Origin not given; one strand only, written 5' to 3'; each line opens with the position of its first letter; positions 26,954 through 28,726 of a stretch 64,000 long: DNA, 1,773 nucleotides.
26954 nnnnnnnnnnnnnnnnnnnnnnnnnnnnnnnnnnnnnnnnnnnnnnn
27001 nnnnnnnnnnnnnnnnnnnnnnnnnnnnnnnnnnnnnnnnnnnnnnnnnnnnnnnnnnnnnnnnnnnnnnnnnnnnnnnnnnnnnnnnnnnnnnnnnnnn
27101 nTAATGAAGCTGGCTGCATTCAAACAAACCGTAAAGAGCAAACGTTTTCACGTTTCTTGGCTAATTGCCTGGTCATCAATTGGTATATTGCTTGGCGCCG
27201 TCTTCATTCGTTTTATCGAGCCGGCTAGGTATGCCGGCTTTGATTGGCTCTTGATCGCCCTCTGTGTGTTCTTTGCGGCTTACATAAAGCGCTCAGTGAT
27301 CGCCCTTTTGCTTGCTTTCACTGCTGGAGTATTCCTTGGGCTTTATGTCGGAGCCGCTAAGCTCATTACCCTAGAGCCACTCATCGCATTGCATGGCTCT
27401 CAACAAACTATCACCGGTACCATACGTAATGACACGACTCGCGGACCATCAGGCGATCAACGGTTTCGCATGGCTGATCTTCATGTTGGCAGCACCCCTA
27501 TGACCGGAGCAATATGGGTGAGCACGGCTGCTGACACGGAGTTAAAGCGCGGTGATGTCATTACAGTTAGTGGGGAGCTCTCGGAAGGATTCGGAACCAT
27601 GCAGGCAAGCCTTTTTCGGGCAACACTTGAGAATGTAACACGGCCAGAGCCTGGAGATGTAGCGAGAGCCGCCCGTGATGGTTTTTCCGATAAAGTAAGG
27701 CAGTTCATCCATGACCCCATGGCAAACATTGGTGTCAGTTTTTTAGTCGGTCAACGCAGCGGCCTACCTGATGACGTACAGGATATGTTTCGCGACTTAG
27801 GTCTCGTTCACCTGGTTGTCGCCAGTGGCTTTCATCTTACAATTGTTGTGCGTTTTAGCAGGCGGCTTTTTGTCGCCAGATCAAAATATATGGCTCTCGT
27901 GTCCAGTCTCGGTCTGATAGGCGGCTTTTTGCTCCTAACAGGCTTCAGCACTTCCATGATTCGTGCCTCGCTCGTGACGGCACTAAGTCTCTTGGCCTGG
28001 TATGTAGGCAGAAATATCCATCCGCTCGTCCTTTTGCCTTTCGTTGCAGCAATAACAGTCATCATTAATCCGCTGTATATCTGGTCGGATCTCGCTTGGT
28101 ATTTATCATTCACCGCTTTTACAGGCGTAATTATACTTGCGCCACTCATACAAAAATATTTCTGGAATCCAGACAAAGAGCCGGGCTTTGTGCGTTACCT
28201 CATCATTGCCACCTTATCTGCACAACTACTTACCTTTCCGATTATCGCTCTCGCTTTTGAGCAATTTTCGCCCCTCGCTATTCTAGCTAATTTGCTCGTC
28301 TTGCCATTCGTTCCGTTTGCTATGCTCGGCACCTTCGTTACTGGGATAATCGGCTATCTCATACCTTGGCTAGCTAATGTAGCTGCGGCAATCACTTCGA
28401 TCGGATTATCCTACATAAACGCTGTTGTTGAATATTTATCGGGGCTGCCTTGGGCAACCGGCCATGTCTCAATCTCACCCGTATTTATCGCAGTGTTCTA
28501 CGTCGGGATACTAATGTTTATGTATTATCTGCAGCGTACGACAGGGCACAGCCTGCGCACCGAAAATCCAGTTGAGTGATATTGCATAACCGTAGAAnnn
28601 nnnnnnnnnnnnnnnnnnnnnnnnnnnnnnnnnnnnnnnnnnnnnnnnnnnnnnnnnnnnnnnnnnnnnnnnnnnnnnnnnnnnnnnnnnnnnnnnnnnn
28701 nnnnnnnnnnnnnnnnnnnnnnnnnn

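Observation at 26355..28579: Membrane-anchored DUF1524/HNH nuclease translationally coupled to a ComEC that lacks its nuclease-like MBL domain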

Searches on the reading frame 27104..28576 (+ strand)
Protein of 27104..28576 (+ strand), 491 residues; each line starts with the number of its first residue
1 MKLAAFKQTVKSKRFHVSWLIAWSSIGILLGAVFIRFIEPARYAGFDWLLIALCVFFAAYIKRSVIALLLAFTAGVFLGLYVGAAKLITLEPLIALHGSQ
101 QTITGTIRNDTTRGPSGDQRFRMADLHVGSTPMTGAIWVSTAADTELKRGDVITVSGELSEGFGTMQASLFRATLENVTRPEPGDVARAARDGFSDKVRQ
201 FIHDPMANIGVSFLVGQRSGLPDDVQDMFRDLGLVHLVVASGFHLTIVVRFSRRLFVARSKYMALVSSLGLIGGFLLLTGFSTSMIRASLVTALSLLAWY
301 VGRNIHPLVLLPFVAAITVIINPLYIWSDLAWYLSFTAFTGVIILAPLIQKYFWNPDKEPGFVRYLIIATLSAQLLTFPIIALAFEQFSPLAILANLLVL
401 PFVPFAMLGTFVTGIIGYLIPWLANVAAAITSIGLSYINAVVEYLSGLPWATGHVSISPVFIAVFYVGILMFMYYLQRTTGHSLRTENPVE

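Call 3: search_protein_families(library=pfam, proteins=[window:27104-28576:+], max_evalue=0.01)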
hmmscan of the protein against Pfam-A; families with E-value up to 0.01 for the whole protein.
window:27104-28576:+ (491 aa): 2 families
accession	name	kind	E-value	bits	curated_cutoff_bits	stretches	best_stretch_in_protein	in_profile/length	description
PF03772.21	Competence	-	2.3e-45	155.5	23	1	214-478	2-269/270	Competence protein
PF13567.11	DUF4131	-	4.3e-05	23.7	31.6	1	49-160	16-131/165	Domain of unknown function (DUF4131)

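Call 4: search_protein_families(library=ncbifam, proteins=[window:27104-28576:+], max_evalue=0.01)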
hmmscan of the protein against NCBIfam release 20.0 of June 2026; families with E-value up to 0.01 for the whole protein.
window:27104-28576:+ (491 aa): 4 families
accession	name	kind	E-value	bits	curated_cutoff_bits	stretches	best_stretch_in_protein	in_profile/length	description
TIGR00360.1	ComEC_N-term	subfamily_domain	2.8e-21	76.5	36.5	1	234-409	1-170/171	ComEC/Rec2-related protein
TIGR00361.1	ComEC_Rec2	equivalog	4.2e-18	64.9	190.05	1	205-439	128-371/663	DNA internalization-related competence protein ComEC/Rec2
NF045979.1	ComEC_MAG0480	equivalog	3e-14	52.7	150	1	216-423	205-406/461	MAG0480 family ComEC-like protein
NF008580.0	PRK11539.1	equivalog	9.3e-11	40.8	969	1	206-447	199-448/758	ComEC family protein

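Call 13: find_homologous_proteins(query=window:27104-28576:+)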
Query window:27104-28576:+ (491 aa): 364 proteins with E <= 0.001 among 8000 candidates; the best 120 are listed.
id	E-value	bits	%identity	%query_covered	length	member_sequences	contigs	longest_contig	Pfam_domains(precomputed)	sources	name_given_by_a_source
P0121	0.0e+0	1072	100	100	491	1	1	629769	PF03772.22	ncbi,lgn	-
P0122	7.4e-195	667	63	98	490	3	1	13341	PF13567.12,PF03772.22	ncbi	-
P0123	2.6e-189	649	62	96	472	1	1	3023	PF03772.22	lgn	-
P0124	5.9e-189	648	61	96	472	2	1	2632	PF13567.12,PF03772.22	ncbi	-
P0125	1.0e-187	643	64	95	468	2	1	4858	PF13567.12,PF03772.22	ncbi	-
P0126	3.7e-182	625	59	98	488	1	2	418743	PF13567.12,PF03772.22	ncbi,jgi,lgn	-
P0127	1.8e-179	616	57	98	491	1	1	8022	PF03772.22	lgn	-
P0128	6.4e-174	598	60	92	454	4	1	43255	PF03772.22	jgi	jgi:competence protein ComEC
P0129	8.5e-171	588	57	99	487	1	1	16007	PF03772.22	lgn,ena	-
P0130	5.8e-170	585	55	100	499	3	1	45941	PF03772.22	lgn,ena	-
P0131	9.5e-169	581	56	98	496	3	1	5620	PF13567.12,PF03772.22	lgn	-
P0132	1.6e-166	574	54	98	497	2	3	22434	PF03772.22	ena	-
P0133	1.5e-154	534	53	97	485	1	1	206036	PF13567.12,PF03772.22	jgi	jgi:competence protein ComEC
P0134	1.4e-147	511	50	98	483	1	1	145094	PF13567.12,PF03772.22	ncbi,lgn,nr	ncbi:MAG: ComEC/Rec2 family competence protein [Candidatus Saccharibacteria bacterium]|nr:ComEC/Rec2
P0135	2.5e-147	510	51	98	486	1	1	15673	PF03772.22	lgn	-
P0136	9.7e-144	498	49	98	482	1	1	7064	PF13567.12,PF03772.22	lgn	-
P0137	6.0e-142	493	49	98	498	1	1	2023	PF03772.22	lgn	-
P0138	7.0e-139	482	50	97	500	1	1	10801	PF13567.12,PF03772.22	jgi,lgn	jgi:competence protein ComEC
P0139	1.4e-138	481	48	97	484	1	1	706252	PF03772.22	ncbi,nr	ncbi:MAG: ComEC/Rec2 family competence protein [Candidatus Saccharibacteria bacterium]|nr:ComEC/Rec2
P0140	2.0e-138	481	50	91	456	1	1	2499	PF13567.12,PF03772.22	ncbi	ncbi:hypothetical protein BH23PAT1_BH23PAT1_4790 [soil metagenome]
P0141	2.5e-138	481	59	75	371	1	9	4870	PF03772.22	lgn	-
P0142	4.8e-138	480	49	98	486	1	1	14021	PF03772.22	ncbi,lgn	ncbi:hypothetical protein BH23PAT2_BH23PAT2_06110 [soil metagenome]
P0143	1.4e-136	475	49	95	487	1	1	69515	PF13567.12,PF03772.22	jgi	jgi:competence protein ComEC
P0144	6.0e-136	473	48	98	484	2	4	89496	PF13567.12,PF03772.22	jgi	jgi:competence protein ComEC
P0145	1.8e-135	471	46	98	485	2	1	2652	PF13567.12,PF03772.22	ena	-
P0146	2.7e-135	471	47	99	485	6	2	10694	PF03772.22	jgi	jgi:competence protein ComEC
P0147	3.6e-134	467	47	98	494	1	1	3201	PF13567.12,PF03772.22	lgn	-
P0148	4.7e-134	467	48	98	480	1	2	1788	PF13567.12,PF03772.22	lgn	-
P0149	3.6e-133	464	48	97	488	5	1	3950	PF13567.12,PF03772.22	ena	-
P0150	7.5e-133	463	48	97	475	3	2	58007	PF03772.22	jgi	jgi:competence protein ComEC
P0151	4.2e-132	460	47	98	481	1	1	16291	PF03772.22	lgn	-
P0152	8.0e-132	459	46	98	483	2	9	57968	PF13567.12,PF03772.22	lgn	-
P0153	1.2e-131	459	47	98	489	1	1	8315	PF13567.12,PF03772.22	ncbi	-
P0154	2.8e-131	457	46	97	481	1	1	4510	PF03772.22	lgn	-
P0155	5.5e-131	456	47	97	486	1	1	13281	PF13567.12,PF03772.22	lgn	-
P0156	5.1e-130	453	45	98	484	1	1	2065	PF03772.22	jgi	jgi:competence protein ComEC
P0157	1.8e-129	451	47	97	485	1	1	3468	PF13567.12,PF03772.22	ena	-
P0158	7.9e-129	449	47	98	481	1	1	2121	PF13567.12,PF03772.22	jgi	jgi:competence protein ComEC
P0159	8.4e-129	449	46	98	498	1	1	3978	PF13567.12,PF03772.22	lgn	-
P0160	9.0e-129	449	50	89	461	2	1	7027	PF13567.12,PF03772.22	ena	-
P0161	1.9e-128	448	46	96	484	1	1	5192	PF13567.12,PF03772.22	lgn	-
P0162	3.2e-128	447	49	90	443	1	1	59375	PF13567.12,PF03772.22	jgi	jgi:competence protein ComEC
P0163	1.1e-127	446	46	98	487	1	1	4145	PF13567.12,PF03772.22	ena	-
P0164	1.2e-127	445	44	98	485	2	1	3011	PF03772.22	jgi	jgi:competence protein ComEC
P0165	2.0e-127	445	46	98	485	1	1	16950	PF13567.12,PF03772.22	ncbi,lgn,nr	ncbi:MAG TPA: ComEC/Rec2 family competence protein [Candidatus Saccharimonadales bacterium]|nr:ComEC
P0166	2.5e-127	444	44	97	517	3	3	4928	PF03772.22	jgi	jgi:competence protein ComEC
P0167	5.3e-127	443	51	80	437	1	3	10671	PF13567.12,PF03772.22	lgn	-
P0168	5.6e-127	443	46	97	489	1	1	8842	PF03772.22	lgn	-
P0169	6.3e-127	443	48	97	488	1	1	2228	PF03772.22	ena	-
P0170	7.5e-127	443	46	98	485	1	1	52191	PF13567.12,PF03772.22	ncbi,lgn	-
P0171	9.8e-127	442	47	93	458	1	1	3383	PF03772.22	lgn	-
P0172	1.6e-126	442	47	92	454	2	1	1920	PF13567.12,PF03772.22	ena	-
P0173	3.8e-126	440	44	100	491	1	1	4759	PF03772.22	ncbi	ncbi:MAG: ComEC/Rec2 family competence protein [Candidatus Saccharimonadales bacterium]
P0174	4.1e-126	440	47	91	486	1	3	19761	PF13567.12,PF03772.22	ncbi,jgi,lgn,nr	ncbi:MAG: ComEC/Rec2 family competence protein [Patescibacteria group bacterium]|jgi:competence prot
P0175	9.1e-126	439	44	98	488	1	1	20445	PF13567.12,PF03772.22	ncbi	-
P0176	1.3e-125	439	46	98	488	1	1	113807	PF03772.22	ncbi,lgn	-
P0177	1.5e-125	438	46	98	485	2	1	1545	PF03772.22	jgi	jgi:competence protein ComEC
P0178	1.8e-125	438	45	98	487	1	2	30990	PF13567.12,PF03772.22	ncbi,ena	-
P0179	3.8e-125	437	46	97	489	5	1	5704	PF03772.22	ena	-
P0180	1.1e-124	436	45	98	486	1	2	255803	PF13567.12,PF03772.22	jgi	jgi:competence protein ComEC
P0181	1.2e-124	436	45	97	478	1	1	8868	PF13567.12,PF03772.22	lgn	-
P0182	1.6e-124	435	45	97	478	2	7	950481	PF13567.12,PF03772.22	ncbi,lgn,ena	-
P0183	1.7e-124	435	45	98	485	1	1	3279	PF13567.12,PF03772.22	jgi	jgi:competence protein ComEC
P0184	2.8e-124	434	45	97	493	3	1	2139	PF03772.22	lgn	-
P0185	4.4e-124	434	42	99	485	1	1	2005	PF13567.12,PF03772.22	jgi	jgi:competence protein ComEC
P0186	4.6e-124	434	45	97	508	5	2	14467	PF03772.22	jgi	jgi:competence protein ComEC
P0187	7.8e-124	433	43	98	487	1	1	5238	PF03772.22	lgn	-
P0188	9.1e-124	433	44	100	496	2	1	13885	PF13567.12,PF03772.22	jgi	jgi:competence protein ComEC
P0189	9.6e-124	433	46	98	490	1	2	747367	PF03772.22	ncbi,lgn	ncbi:MAG: ComEC/Rec2 family competence protein [Candidatus Saccharimonadales bacterium]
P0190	1.1e-123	432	44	98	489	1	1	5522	PF03772.22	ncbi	-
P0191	1.7e-123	432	46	98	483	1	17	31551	PF13567.12,PF03772.22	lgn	-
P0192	2.4e-123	431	45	98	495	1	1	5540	PF13567.12,PF03772.22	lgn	-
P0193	2.8e-123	431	44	98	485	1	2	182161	PF13567.12,PF03772.22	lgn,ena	-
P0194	3.0e-123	431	44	98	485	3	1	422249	PF13567.12,PF03772.22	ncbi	-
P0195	4.1e-123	430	46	97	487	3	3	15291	PF03772.22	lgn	-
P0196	5.9e-123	430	43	98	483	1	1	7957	PF13567.12,PF03772.22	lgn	-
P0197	8.7e-123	429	45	98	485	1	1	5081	PF13567.12,PF03772.22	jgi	jgi:competence protein ComEC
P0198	8.7e-123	429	44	97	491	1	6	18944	PF13567.12,PF03772.22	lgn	-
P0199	1.4e-122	429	44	98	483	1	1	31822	PF13567.12,PF03772.22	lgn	-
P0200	1.4e-122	429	45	98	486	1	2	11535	PF13567.12,PF03772.22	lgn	-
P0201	1.7e-122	428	43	98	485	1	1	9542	PF03772.22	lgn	-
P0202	2.7e-122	428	44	98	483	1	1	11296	PF13567.12,PF03772.22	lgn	-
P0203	3.1e-122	428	45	98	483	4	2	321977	PF13567.12,PF03772.22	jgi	jgi:competence protein ComEC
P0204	3.2e-122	428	46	97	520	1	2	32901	PF03772.22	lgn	-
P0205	3.9e-122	427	45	98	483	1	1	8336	PF13567.12,PF03772.22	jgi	-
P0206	4.5e-122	427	45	98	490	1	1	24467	PF13567.12,PF03772.22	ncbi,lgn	-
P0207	5.2e-122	427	45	98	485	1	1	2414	PF03772.22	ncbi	-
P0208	9.2e-122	426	44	100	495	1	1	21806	PF03772.22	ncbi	-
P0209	1.1e-121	426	46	97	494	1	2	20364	PF03772.22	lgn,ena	-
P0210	1.2e-121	426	43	98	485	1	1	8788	PF03772.22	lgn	-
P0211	1.2e-121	426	43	98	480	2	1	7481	PF03772.22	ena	-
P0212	1.4e-121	425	45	98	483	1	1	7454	PF13567.12,PF03772.22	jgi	jgi:competence protein ComEC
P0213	1.4e-121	425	44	97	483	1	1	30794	PF13567.12,PF03772.22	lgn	-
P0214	1.6e-121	425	46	97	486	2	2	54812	PF13567.12,PF03772.22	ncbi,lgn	ncbi:MAG: ComEC/Rec2 family competence protein [Candidatus Saccharimonadales bacterium]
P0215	3.8e-121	424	44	98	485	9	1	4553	PF13567.12,PF03772.22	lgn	-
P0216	3.9e-121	424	44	98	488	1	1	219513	PF03772.22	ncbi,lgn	-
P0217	4.9e-121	424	45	98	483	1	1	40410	PF13567.12,PF03772.22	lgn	-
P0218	5.5e-121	423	45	98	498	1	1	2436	PF13567.12,PF03772.22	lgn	-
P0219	1.0e-120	423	44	97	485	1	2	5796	PF13567.12,PF03772.22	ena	-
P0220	1.0e-120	423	44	99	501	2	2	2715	PF13567.12,PF03772.22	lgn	-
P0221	1.1e-120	422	44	98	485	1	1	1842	PF03772.22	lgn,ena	-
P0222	1.2e-120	422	46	98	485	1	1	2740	PF13567.12,PF03772.22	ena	-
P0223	1.2e-120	422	44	97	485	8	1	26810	PF13567.12,PF03772.22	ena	-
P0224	1.3e-120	422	42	98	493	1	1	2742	PF03772.22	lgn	-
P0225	1.4e-120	422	43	98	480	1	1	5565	PF03772.22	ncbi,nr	ncbi:MAG: ComEC/Rec2 family competence protein [Candidatus Saccharibacteria bacterium]|nr:ComEC/Rec2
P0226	1.7e-120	422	47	94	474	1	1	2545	PF03772.22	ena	-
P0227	2.2e-120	421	43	97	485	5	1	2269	PF13567.12,PF03772.22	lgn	-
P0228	2.6e-120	421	44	98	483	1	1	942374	PF13567.12,PF03772.22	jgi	jgi:competence protein ComEC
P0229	2.9e-120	421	44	98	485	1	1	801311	PF13567.12,PF03772.22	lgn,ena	-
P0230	3.0e-120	421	44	97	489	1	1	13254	PF03772.22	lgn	-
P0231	3.3e-120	421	44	98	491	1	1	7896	PF03772.22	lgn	-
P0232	4.6e-120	420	44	97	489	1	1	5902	PF03772.22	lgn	-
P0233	4.9e-120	420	43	98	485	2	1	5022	PF13567.12,PF03772.22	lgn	-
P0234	1.1e-119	419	44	98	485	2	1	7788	PF03772.22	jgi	jgi:competence protein ComEC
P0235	1.3e-119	419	44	98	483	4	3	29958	PF13567.12,PF03772.22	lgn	-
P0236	1.6e-119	419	43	98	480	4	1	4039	PF13567.12,PF03772.22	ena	-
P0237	1.8e-119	418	45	91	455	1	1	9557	PF13567.12,PF03772.22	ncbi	-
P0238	2.2e-119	418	44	98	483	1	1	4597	PF13567.12,PF03772.22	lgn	-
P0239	4.6e-119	417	45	98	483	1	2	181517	PF03772.22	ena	-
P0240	5.7e-119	417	43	97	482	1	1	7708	PF13567.12,PF03772.22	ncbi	-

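Call 27: find_related_loci(query=A2, collection=metagenome_contigs, flank=4000)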
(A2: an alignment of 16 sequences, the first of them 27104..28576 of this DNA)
Query A2 (491 aa) in metagenome_contigs; peptide patterns used: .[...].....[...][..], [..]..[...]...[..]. (x = any residue, [..] = any of these).
600 stretches matched a pattern (row limit reached: there are more); 518 encode a relative of the query (tblastn E <= 1e-3); the best 80 are kept; 80 distinct loci.
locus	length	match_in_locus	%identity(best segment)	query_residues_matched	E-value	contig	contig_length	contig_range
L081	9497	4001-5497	47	2-491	7e-144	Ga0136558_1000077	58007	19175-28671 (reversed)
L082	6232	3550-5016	47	2-491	2e-137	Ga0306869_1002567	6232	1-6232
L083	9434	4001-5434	46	13-491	5e-135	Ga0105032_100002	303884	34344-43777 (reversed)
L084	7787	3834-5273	47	12-491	9e-133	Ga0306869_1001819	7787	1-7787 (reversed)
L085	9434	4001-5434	47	13-491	1e-131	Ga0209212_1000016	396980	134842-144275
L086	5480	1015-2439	43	13-488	2e-132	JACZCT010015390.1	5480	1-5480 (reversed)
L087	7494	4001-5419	43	13-488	2e-127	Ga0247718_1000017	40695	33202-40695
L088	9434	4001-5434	43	13-491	2e-127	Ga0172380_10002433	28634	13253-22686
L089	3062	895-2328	43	11-491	3e-131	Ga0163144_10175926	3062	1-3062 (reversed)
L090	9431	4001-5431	45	12-491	4e-126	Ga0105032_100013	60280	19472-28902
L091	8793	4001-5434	45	13-491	1e-125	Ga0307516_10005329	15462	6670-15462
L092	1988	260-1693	44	13-491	3e-134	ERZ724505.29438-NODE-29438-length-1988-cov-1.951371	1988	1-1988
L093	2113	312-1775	43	3-491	8e-134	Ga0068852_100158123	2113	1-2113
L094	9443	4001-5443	43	10-491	2e-124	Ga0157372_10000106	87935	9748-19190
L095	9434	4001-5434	43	13-491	3e-124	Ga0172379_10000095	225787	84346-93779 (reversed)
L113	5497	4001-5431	44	11-488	5e-117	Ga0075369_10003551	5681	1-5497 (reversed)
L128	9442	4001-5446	44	7-491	3e-113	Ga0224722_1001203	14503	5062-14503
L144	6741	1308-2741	40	12-491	3e-110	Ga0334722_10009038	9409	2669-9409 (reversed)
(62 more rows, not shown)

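Call 49: search_protein_families(library=pfam, proteins=[L128:5514-7151:+, L083:6317-8032:+, L113:1448-1930:+, L144:520-1002:+], max_evalue=0.001)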
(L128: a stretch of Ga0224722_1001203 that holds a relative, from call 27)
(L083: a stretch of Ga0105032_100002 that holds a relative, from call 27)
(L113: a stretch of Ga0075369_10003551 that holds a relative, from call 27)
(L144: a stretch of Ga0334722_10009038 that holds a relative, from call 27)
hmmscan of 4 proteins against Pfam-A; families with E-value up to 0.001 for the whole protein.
L128:5514-7151:+ (545 aa): 1 family
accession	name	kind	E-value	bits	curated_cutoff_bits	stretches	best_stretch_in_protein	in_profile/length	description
PF00932.25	LTD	-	1.9e-26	93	34.3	2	27-154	3-108/109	Lamin Tail Domain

L083:6317-8032:+ (571 aa): 1 family
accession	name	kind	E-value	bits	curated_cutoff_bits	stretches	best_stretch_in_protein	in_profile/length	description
PF00932.25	LTD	-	2.8e-11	44.2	34.3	1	241-329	5-71/109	Lamin Tail Domain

L113:1448-1930:+ (160 aa): 1 family
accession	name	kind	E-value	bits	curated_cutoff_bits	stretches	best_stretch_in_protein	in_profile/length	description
PF02643.20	DUF192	-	3.2e-31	107.8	27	1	55-160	1-96/96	Uncharacterized ACR, COG1430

L144:520-1002:+ (160 aa): 0 families

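Call 55: search_protein_families(library=padloc, proteins=[window:27104-28576:+], max_evalue=0.01)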
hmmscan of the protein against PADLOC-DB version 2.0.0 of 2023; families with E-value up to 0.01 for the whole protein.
window:27104-28576:+ (491 aa): 0 families

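Call 70: predict_structure(alignment_id=A2)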
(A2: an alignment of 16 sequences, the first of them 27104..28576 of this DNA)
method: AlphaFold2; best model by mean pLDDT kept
length: 491 residues; sequences in the alignment: 16
mean_pLDDT: 86.6   pTM: 0.81
mean pLDDT of the five models: 86.6, 85.0, 83.6, 81.7, 79.6
residues with pLDDT >= 90: 212; 70-90: 260; 50-70: 19; < 50: 0
segments of 3 or more residues with pLDDT < 50: none
pLDDT, mean of each block of 10 residues (from residue 1): 61 76 95 93 93 92 86 96 93 91 89 79 90 91 85 93 85 91 78 89 90 78 85 79 83 90 92 85 83 91 87 92 85 80 89 77 81 85 80 88 88 91 91 93 92 82 90 93 81 73
secondary structure, 60 per line:
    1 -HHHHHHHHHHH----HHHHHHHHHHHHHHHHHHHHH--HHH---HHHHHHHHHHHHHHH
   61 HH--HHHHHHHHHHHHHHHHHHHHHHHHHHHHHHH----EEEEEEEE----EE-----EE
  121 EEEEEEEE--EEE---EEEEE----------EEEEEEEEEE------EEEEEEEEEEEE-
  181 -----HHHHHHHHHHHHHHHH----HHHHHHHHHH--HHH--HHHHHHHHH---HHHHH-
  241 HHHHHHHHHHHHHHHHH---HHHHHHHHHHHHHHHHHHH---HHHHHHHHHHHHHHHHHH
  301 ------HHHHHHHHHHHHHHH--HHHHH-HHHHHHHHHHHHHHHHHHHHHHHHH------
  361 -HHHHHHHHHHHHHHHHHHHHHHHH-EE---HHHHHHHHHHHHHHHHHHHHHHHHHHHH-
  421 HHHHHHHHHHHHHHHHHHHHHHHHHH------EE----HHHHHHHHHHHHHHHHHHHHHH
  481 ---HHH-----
elements in order: H2-12 H17-37 H46-62 H65-95 E100-107 E119-128 E131-133 E137-141 E152-161 E168-179 H186-201 H206-215 H223-231 H235-239 H241-257 H261-279 H283-300 H307-321 H324-328 H330-354 H362-385 H392-419 H421-446 H459-480

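Call 73: fold_search(model_id=the predicted structure, library=pdb)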
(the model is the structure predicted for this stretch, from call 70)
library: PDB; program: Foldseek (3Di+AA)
matches with E <= 10: 379; with E <= 0.001: 0
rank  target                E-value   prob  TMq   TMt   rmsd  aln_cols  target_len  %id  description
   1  1v1q_A                8.9e-02  0.99  0.12  0.40   6.0        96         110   17  Crystal structure of PriB- a primosomal DNA replication protein of Escherichia coli (released 2004-10-25)
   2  9bcx_5                9.8e-02  0.57  0.12  0.09  20.9       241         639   10  Cryo-EM structure of the S. cerevisiae ORC-Cdc6-Mcm2-7-DNA complex with a fully closed Mcm2-Mcm5 DNA entry gate (released 2025-01-01)
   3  1ue6_D                1.0e-01  0.99  0.13  0.46   5.9        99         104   15  Crystal structure of the single-stranded dna-binding protein from mycobacterium tuberculosis (released 2004-02-10)
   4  2ihf                  1.1e-01  0.99  0.12  0.26   4.6        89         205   22  Crystal structure of deletion mutant delta 228-252 R190A of the single-stranded DNA binding protein from Thermus aquatic (released 2007-01-02)
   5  8s0e_2                1.1e-01  0.85  0.13  0.11  15.9       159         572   11  H. sapiens OCCM bound to double stranded DNA (released 2024-10-02)
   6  7s7g                  1.2e-01  0.12  0.12  0.11  20.4       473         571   10  Crystal Structure Analysis of Human VLCAD (released 2022-09-28)
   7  8d0b_C                1.3e-01  1.00  0.12  0.41   5.3        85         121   18  Human CST-DNA polymerase alpha/primase preinitiation complex bound to 4xTEL-foldback template (released 2022-06-22)
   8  8ouw_5                1.3e-01  0.85  0.12  0.11  17.0       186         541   13  Cryo-EM structure of CMG helicase bound to TIM-1/TIPN-1 and homodimeric DNSN-1 on fork DNA (Caenorhabditis elegans) (released 2023-08-16)
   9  4gs3                  1.3e-01  0.99  0.13  0.50   4.4        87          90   16  Dimeric structure of the N-terminal domain of PriB protein from Thermoanaerobacter tencongensis solved ab initio (released 2012-09-19)
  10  3udg_B                1.4e-01  0.99  0.12  0.26   7.2        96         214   17  Structure of Deinococcus radiodurans SSB bound to ssDNA (released 2012-05-16)
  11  1se8                  1.9e-01  0.92  0.11  0.23   7.8        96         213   20  Structure of single-stranded DNA-binding protein (SSB) from D. radiodurans (released 2004-06-15)
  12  9e2x_2                2.0e-01  0.51  0.13  0.10  20.6       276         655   10  Cryo-EM structure of yeast CMG helicase stalled at G4-containing DNA template, state 2 (released 2025-03-19)
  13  5d8e_C                2.0e-01  0.99  0.13  0.46   4.3        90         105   14  crystal structure of SSB from homo sapiens (released 2016-08-17)
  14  6hv9_2                2.0e-01  0.47  0.11  0.10  16.7       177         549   13  S. cerevisiae CMG-Pol epsilon-DNA (released 2018-12-12)
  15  1u5k_B                2.1e-01  0.66  0.13  0.23  14.2       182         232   16  Recombinational repair protein RecO (released 2004-10-26)
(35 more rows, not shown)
